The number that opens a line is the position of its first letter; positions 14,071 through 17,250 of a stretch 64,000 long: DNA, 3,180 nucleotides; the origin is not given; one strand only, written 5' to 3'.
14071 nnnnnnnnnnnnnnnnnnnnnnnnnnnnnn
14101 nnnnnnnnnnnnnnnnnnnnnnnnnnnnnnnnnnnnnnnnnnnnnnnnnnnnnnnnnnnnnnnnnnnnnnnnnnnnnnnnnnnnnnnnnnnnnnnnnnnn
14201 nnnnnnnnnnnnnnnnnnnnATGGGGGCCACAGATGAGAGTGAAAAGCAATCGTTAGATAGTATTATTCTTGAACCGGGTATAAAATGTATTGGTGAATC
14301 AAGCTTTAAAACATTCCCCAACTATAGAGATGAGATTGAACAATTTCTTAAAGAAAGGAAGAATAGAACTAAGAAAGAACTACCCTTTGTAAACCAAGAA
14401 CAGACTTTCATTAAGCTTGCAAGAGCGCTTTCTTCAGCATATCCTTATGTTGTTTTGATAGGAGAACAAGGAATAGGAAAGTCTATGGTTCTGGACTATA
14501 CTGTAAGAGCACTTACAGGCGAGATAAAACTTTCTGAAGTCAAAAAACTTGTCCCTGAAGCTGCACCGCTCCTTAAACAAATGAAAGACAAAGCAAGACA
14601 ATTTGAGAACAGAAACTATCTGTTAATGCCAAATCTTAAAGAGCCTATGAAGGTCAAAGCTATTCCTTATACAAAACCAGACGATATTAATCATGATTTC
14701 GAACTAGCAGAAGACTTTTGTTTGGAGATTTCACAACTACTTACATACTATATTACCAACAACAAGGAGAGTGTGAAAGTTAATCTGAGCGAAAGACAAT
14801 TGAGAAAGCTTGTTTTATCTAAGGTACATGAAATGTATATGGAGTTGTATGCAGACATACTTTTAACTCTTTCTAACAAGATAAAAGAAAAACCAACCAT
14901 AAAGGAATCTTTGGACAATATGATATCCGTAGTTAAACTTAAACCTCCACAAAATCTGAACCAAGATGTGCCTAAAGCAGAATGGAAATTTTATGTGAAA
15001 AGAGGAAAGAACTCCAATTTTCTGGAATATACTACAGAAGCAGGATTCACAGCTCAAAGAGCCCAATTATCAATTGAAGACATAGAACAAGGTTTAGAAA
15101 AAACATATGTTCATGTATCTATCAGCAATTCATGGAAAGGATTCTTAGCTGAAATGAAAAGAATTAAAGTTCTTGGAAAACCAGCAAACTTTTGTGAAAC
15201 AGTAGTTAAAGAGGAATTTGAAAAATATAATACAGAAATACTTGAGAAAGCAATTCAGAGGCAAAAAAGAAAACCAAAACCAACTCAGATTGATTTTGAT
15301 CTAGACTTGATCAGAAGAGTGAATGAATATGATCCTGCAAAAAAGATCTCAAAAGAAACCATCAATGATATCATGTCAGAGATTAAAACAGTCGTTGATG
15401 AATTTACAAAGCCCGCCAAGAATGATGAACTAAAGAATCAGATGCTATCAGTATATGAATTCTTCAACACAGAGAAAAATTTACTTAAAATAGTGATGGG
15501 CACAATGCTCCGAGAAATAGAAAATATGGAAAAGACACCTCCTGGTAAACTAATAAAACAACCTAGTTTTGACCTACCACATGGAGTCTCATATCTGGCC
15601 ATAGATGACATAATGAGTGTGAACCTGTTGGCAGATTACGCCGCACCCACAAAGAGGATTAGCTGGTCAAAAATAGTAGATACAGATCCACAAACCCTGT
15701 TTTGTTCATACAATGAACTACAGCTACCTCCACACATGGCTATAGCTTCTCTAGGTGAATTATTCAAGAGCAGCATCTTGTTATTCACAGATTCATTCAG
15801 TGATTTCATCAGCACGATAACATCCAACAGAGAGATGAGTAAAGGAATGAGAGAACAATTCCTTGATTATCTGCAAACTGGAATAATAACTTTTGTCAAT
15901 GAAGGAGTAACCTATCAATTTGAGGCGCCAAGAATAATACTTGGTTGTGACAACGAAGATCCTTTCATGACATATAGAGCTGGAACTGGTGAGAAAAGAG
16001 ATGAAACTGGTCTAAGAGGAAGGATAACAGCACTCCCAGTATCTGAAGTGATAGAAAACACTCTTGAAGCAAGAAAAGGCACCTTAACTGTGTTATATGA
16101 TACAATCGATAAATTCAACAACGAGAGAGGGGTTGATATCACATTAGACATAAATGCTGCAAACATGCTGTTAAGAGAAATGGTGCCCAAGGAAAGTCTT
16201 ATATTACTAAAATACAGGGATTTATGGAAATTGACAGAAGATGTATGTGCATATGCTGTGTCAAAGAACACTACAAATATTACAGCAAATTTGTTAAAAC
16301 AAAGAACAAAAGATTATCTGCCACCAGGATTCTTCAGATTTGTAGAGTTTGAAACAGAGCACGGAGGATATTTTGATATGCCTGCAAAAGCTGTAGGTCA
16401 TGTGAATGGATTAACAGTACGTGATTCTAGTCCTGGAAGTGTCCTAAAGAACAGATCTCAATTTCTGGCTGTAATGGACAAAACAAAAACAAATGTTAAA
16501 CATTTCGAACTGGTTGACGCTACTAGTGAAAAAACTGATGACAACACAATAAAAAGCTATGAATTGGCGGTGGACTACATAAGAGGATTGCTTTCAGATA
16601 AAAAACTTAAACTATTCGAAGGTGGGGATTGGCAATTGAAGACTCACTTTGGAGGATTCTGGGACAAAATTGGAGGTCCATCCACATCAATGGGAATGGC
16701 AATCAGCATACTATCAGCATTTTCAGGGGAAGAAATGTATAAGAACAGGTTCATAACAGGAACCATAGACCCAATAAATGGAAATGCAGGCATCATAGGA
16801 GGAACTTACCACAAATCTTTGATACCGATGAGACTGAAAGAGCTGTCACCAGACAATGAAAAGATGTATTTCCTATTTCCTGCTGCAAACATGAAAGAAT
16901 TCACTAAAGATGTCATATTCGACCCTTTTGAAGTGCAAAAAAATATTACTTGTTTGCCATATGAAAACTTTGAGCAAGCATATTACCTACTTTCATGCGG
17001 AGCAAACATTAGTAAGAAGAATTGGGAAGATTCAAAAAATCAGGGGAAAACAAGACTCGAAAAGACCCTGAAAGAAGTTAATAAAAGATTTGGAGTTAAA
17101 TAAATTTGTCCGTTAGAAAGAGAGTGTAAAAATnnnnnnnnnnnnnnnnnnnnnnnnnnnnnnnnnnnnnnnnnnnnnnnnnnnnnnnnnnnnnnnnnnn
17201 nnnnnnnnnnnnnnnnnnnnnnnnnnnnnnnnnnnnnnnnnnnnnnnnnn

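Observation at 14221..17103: Soluble 960-aa LonB paralog with a giant insertion and a Walker B Glu-to-Ser change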

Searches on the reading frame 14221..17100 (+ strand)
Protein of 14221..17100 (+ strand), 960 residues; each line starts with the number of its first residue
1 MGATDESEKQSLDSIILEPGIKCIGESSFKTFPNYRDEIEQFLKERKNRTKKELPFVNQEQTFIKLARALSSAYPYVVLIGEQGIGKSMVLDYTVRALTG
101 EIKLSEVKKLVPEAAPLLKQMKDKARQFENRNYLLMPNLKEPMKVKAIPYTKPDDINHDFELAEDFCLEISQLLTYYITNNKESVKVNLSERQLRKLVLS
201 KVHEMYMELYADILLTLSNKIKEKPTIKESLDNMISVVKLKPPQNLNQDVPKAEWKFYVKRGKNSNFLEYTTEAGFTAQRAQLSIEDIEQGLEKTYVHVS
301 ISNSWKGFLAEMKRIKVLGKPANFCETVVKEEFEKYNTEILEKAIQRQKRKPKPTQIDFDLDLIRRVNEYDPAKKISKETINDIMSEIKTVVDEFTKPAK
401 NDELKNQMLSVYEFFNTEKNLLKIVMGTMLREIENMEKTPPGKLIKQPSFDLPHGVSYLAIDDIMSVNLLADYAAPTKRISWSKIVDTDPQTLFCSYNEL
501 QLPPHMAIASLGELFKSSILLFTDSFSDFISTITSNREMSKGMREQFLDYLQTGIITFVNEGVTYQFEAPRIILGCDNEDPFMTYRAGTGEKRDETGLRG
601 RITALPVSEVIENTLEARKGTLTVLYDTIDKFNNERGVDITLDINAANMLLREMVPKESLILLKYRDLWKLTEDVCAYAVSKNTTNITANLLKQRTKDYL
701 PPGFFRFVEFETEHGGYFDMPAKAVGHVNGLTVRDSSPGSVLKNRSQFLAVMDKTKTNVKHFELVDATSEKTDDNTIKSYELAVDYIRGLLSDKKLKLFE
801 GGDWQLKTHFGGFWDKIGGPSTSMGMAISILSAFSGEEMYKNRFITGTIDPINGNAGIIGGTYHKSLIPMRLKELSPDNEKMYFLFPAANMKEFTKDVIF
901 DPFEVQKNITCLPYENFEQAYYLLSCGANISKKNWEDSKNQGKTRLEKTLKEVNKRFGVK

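Call 3: search_protein_families(library=pfam, proteins=[window:14221-17100:+], max_evalue=1)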
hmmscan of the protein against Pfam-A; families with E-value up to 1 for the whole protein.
window:14221-17100:+ (960 aa): 5 families
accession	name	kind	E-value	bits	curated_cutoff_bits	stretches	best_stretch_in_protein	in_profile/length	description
PF13191.12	AAA_16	-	0.0038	18.2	32.6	1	59-101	5-51/167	AAA ATPase domain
PF05362.19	Lon_C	-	0.018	15.1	21.1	1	818-872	108-161/205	Lon protease (S16) C-terminal proteolytic domain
PF24408.1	wHTH-Calcineurin_assc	-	0.13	12.6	27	0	477-501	22-48/56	wHTH-Calcineurin_assc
PF03613.19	EIID-AGA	-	0.17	11.5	25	1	399-430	45-76/265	PTS system mannose/fructose/sorbose family IID component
PF13401.12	AAA_22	-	0.2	12.4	27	1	77-101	8-32/130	AAA domain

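Call 4: search_protein_families(library=ncbifam, proteins=[window:14221-17100:+], max_evalue=1)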
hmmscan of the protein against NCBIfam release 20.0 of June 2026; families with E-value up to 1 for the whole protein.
window:14221-17100:+ (960 aa): 4 families
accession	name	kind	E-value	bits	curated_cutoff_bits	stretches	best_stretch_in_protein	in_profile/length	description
TIGR02902.1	spore_lonB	equivalog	9.2e-05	21.2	723.3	1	723-865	346-486/531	ATP-dependent protease LonB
TIGR00764.1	lon_rel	equivalog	0.00096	17.8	516.6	1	723-866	417-546/608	ATP-dependent protease LonB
TIGR02903.1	spore_lon_C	equivalog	0.0016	17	678.8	1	723-865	444-570/615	Lon family ATP-dependent protease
NF041438.1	SepM_fam_S16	equivalog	0.0029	16.6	200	1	815-865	224-275/340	SepM family pheromone-processing serine protease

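Call 5: search_protein_families(library=padloc, proteins=[window:14221-17100:+], max_evalue=1)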
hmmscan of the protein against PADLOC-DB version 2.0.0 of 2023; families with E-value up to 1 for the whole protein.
window:14221-17100:+ (960 aa): 0 families

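Call 6: search_solved_structures(query=window:14221-17100:+, max_evalue=10, show_alignments=3)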
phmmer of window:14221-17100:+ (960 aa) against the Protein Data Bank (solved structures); distinct sequences matched with E-value up to 10: 2.
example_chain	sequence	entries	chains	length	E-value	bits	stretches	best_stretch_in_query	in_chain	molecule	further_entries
8dvh_A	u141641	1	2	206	0.00042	22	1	724-865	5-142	Lon protease 2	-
1xhk_A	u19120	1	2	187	0.28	12.7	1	781-865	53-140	Putative protease La homolog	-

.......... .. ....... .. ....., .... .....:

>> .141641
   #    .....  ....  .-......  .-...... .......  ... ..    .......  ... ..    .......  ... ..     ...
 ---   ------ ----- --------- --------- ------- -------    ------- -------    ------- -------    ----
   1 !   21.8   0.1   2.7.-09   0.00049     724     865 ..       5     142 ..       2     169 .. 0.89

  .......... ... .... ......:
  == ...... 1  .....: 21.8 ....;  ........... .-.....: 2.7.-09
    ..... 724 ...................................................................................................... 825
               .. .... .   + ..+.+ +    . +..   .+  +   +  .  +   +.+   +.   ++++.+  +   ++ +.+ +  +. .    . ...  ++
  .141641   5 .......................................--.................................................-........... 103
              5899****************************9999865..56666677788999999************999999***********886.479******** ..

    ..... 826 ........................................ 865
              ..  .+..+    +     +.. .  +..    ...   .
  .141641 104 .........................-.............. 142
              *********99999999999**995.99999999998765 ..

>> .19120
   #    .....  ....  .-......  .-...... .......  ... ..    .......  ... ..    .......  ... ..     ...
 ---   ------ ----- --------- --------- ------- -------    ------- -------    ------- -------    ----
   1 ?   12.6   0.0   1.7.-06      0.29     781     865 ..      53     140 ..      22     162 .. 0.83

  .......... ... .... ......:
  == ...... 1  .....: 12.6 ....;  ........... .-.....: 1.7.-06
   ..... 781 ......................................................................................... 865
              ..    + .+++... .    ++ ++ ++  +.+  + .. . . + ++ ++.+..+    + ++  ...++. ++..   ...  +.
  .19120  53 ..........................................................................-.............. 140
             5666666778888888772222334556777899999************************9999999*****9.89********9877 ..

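Call 7: find_homologous_proteins(query=window:14221-17100:+, max_evalue=0.001)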
Query window:14221-17100:+ (960 aa): 1 proteins with E <= 0.001 among 8000 candidates.
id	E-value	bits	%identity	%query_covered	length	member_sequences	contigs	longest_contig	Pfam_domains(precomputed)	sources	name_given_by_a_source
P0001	0.0e+0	2166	100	100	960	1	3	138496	-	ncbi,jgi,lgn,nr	ncbi:hypothetical protein HQ533_04000 [Candidatus Woesearchaeota archaeon]|nr:hypothetical protein [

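Call 21: find_encoding_contigs(protein=P0001, flank=10000, max_places=6)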
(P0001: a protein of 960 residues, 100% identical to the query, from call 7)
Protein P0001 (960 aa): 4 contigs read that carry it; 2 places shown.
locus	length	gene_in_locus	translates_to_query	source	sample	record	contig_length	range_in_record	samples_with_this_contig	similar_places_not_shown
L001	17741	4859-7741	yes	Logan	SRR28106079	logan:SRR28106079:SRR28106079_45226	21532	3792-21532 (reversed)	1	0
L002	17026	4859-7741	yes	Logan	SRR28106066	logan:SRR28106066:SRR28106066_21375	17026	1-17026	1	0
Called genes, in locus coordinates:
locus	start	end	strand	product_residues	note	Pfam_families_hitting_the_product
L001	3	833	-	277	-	?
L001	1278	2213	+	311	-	PF04014:MazE_antitoxin (weak)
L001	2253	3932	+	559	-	PF23613:ELP3_N, PF04055:Radical_SAM, PF00583:Acetyltransf_1 (faint), PF16199:Radical_SAM_C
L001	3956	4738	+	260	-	-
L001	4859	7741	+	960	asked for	-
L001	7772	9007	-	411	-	PF01595:CNNM, PF00571:CBS, PF03471:CorC_HlyC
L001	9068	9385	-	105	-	-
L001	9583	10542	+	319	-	PF17125:Methyltr_RsmF_N, PF01189:Methyltr_RsmB-F, PF01728:FtsJ (weak)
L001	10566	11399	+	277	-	-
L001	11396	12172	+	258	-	PF01256:Carb_kinase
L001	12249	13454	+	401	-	-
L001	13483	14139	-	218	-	PF24367:DUF7523 (weak)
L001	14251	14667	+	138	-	-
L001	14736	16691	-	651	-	PF00989:PAS, PF13188:PAS_8, PF08448:PAS_4 (weak), PF13426:PAS_9, PF01590:GAF, PF13185:GAF_2, PF13492:GAF_3, PF02518:HATPase_c, +1 more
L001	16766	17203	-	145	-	PF00164:Ribosom_S12_S23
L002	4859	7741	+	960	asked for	-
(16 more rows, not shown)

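Call 22: search_protein_representatives(protein=window:14221-17100:+)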
Query: 960 residues. Proteins with E-value up to 0.001 (for the whole library): 79; up to 1e-10: 71; up to 1e-30: 59. The best 79 are listed.
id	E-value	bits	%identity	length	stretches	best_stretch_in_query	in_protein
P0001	0.0e+00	2166.4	100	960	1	1-960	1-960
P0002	1.4e-246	837.7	45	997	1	10-958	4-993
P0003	3.7e-203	694.0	39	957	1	10-952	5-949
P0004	5.9e-203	693.3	41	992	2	448-957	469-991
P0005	1.0e-194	666.1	40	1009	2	443-958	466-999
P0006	5.8e-187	640.4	39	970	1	19-952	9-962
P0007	3.2e-186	638.0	37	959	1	11-957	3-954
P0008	8.1e-175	600.2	36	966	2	437-958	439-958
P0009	4.5e-174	597.7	38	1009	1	10-953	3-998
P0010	8.9e-170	583.5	36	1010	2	448-954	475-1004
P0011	8.7e-168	576.9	38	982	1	18-953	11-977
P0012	4.6e-160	551.4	34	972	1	16-957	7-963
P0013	1.7e-155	536.2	37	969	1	25-953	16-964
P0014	8.1e-150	517.5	36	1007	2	281-953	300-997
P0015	3.6e-148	512.0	34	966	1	11-957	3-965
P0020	9.5e-127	441.1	34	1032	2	21-636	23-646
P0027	1.0e-107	378.1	29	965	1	29-951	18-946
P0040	6.9e-62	226.5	28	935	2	501-949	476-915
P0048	3.3e-54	201.1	27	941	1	54-938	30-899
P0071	7.0e-12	61.0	25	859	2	387-904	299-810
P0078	6.9e-06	41.2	24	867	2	498-902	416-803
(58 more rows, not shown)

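Call 24: search_solved_structures(query=A1, max_evalue=1, show_alignments=4)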
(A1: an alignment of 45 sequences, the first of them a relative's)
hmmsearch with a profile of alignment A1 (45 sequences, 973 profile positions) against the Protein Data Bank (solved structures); distinct sequences matched with E-value up to 1: 144 (the best 60 are shown).
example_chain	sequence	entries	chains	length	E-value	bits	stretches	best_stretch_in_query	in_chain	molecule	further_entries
3k1j_A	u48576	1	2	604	6.2e-30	107.1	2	597-867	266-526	ATP-dependent protease Lon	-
1z0w_A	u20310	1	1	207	5.2e-21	77.6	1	724-927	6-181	Putative protease La homolog type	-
1z0b_A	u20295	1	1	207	5.5e-21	77.5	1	724-927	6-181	Putative protease La homolog type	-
1z0e_A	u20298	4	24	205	7.3e-21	77.1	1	726-927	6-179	Putative protease La homolog type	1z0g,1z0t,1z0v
1z0c_A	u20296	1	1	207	1.2e-20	76.4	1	724-927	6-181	Putative protease La homolog type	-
8dvh_A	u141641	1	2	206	2e-19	72.3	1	727-874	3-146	Lon protease 2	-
1xhk_A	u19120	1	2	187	2.7e-18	68.6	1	727-877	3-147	Putative protease La homolog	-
7p6u_A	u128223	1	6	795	3.4e-16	61.6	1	725-902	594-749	Lon protease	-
4fwg_A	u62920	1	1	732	3.1e-15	58.5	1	723-932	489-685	TTC1975 peptidase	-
3m6a_A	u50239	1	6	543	5.8e-15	57.6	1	705-877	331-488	ATP-dependent protease La 1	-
8k3y_F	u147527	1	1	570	8.4e-15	57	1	725-877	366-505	Lon protease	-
4ypl_A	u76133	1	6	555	1e-14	56.7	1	725-877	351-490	Lon protease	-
7yph_A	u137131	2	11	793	1.1e-14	56.7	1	725-877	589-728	Lon protease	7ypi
8k3y_A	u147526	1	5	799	1.1e-14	56.7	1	725-877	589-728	Lon protease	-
4fw9_A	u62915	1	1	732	1.5e-14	56.2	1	723-932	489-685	TTC1975 peptidase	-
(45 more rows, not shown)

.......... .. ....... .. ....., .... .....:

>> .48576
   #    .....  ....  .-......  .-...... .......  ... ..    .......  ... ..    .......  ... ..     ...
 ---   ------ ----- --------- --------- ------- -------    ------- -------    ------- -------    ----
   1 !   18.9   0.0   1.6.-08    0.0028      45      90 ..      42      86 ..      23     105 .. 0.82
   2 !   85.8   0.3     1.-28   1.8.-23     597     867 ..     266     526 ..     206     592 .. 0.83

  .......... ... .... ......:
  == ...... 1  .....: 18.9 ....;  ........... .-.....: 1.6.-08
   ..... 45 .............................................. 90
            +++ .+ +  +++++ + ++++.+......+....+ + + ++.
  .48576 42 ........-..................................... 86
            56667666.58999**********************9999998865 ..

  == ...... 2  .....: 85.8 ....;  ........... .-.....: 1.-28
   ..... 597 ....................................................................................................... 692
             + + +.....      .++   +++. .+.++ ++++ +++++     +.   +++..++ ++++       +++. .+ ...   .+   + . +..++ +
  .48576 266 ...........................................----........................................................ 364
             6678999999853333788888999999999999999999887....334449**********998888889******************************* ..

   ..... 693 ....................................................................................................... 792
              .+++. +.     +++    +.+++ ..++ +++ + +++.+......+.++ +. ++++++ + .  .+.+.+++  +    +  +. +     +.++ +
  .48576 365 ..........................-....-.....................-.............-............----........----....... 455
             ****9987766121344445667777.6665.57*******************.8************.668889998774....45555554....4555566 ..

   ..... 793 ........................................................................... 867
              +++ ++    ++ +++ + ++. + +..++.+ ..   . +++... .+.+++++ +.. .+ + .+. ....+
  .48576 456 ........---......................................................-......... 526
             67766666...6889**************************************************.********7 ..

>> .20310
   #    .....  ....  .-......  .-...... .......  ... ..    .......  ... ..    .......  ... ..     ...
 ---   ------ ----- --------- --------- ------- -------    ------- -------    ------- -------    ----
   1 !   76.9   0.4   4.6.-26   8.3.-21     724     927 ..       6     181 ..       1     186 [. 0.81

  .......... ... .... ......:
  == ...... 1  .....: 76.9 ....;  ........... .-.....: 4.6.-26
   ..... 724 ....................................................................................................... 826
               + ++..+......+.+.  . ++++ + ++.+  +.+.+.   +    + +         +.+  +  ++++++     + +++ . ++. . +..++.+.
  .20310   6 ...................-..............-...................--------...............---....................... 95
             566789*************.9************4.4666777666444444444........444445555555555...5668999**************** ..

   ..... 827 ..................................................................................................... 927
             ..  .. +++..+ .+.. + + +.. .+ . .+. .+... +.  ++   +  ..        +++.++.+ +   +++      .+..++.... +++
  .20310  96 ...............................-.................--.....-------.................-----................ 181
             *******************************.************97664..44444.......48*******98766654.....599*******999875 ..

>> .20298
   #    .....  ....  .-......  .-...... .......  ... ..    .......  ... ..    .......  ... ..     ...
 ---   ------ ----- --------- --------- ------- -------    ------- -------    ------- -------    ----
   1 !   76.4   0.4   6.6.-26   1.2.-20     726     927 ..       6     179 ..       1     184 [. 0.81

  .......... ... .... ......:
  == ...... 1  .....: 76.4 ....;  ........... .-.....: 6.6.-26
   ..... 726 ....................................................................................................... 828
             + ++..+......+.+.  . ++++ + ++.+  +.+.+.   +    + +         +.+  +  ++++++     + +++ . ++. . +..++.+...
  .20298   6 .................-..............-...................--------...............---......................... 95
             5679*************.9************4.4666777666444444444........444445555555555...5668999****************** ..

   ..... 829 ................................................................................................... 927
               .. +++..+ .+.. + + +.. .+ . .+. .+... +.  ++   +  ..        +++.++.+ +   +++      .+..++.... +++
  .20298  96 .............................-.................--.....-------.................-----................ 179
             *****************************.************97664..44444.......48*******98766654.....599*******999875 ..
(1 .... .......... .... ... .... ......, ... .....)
